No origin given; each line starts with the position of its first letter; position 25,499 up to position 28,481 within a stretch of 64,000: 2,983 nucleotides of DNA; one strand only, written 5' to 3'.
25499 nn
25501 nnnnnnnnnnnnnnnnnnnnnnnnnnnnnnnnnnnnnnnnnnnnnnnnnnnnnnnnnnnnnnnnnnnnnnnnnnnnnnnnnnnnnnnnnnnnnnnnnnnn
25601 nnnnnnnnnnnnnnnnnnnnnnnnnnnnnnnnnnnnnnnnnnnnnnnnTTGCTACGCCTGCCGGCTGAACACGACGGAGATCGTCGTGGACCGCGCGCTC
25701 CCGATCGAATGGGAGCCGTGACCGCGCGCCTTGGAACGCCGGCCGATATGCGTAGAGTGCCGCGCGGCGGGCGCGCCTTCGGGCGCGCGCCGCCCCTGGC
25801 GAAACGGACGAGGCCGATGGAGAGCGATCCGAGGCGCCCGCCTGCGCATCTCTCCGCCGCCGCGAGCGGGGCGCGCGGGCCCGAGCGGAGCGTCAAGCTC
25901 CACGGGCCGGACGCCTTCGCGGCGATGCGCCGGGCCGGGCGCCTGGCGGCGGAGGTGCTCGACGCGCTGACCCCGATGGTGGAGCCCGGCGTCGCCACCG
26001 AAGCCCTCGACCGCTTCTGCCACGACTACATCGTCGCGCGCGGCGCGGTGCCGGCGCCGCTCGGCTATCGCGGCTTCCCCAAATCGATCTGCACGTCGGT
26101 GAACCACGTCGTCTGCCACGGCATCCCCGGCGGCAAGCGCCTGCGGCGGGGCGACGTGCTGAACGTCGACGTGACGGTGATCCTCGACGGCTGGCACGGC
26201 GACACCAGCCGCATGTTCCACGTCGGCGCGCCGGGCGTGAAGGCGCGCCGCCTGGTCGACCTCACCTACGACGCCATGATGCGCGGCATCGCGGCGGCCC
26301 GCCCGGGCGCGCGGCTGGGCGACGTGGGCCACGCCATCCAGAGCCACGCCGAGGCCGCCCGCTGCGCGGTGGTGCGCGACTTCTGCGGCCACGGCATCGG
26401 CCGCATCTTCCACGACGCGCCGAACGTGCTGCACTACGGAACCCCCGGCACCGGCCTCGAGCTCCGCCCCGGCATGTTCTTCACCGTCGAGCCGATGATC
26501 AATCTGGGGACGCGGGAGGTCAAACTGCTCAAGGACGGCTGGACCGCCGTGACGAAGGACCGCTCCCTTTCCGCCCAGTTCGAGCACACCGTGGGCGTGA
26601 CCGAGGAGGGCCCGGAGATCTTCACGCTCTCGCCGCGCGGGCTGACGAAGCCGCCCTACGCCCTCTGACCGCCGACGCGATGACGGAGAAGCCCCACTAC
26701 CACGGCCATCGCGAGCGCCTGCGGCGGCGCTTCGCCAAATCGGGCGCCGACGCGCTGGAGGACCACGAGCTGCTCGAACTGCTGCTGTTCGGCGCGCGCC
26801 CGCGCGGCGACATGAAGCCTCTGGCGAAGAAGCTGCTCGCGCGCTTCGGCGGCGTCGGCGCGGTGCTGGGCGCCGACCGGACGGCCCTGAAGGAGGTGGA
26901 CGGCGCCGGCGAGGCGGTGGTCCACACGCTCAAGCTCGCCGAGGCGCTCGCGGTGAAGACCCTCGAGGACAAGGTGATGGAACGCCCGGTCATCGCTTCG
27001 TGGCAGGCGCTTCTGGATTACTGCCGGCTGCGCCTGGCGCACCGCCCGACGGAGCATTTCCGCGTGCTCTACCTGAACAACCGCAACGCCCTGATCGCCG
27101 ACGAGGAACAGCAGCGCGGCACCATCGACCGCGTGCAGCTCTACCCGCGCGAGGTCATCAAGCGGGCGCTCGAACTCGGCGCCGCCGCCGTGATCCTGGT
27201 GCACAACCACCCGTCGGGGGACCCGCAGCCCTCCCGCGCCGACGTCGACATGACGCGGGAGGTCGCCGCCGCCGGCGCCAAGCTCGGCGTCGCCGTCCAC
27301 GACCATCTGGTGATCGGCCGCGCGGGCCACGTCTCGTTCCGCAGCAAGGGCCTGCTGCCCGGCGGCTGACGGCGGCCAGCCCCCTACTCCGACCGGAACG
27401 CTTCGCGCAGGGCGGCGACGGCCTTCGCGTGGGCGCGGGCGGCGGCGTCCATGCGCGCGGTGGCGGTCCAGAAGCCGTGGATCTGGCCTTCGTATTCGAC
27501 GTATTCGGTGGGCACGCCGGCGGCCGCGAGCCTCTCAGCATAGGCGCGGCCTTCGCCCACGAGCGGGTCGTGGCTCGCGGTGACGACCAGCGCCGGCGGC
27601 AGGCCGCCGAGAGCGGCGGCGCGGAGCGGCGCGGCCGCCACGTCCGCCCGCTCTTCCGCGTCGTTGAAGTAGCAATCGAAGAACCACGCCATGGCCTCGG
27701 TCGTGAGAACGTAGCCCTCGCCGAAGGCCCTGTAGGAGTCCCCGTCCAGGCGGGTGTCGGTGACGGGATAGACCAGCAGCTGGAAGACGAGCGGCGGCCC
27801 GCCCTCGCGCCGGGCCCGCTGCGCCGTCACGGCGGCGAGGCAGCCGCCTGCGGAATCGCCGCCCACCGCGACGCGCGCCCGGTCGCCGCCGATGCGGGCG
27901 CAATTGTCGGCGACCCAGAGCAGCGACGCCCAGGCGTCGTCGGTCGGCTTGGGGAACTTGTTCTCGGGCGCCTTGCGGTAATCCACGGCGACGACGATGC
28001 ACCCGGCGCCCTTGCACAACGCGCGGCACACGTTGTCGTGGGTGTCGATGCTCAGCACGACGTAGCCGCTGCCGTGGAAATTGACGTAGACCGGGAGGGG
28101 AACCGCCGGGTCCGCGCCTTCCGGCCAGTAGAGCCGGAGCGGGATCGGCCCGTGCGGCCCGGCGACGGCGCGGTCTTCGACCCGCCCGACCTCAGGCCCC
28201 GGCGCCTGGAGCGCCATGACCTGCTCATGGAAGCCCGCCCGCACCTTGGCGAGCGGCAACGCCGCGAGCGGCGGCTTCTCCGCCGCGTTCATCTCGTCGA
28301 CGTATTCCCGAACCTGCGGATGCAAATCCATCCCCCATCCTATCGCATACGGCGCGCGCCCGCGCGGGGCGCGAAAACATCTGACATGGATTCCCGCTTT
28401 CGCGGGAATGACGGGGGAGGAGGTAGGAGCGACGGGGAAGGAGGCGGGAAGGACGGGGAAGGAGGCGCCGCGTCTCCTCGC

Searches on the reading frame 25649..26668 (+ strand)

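Call 41: search_protein_families(library=padloc, proteins=[window:25649-26668:+], max_evalue=0.00001)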
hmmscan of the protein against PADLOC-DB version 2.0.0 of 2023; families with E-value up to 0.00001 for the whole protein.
window:25649-26668:+ (339 aa): 0 families

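Call 42: search_protein_families(library=pfam, proteins=[window:25649-26668:+], max_evalue=0.0001)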
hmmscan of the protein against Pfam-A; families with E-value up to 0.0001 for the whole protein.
window:25649-26668:+ (339 aa): 1 family
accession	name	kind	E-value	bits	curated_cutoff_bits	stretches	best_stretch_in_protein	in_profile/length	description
PF00557.29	Peptidase_M24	-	6.6e-52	176.7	23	1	92-319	2-208/208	Metallopeptidase family M24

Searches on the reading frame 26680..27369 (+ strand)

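Call 41: search_protein_families(library=padloc, proteins=[window:26680-27369:+], max_evalue=0.00001)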
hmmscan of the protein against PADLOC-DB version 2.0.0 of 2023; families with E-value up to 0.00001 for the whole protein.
window:26680-27369:+ (229 aa): 0 families

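Call 42: search_protein_families(library=pfam, proteins=[window:26680-27369:+], max_evalue=0.0001)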
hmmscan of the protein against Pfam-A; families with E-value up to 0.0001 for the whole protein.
window:26680-27369:+ (229 aa): 3 families
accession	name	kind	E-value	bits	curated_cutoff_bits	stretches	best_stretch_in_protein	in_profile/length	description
PF04002.20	RadC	-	8.4e-43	145.6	22.1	1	105-225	1-121/121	RadC-like JAB domain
PF20582.4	UPF0758_N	-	5.4e-07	30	27.1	1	11-79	7-74/77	UPF0758 N-terminal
PF14464.11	Prok-JAB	-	1.6e-05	25.2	25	1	140-211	26-99/114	Prokaryotic homologs of the JAB domain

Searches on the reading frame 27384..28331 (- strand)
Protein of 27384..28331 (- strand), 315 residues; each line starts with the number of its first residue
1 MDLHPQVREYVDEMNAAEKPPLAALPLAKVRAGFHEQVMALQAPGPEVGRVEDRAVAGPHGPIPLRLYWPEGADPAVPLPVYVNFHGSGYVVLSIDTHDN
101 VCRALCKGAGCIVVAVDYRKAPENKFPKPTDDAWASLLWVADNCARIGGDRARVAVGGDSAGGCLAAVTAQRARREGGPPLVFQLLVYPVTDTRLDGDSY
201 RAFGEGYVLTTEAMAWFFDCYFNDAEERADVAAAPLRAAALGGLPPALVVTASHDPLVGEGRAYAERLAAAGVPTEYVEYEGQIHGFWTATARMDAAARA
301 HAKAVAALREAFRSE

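Call 41: search_protein_families(library=padloc, proteins=[window:27384-28331:-], max_evalue=0.00001)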
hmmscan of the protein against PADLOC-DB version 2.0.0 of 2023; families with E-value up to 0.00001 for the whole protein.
window:27384-28331:- (315 aa): 0 families

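Call 42: search_protein_families(library=pfam, proteins=[window:27384-28331:-], max_evalue=0.0001)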
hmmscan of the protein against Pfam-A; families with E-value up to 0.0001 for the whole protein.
window:27384-28331:- (315 aa): 4 families
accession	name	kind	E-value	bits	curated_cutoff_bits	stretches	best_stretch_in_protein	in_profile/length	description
PF07859.19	Abhydrolase_3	-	5e-74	249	25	1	83-288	2-209/210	alpha/beta hydrolase fold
PF20434.5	BD-FAE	-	4e-14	53.1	26.8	1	67-173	3-110/215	BD-FAE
PF00135.34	COesterase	-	6.4e-09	35.7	27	1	67-169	90-200/515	Carboxylesterase family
PF00326.27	Peptidase_S9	-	2e-05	24.6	22.6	1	150-299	62-201/213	Prolyl oligopeptidase family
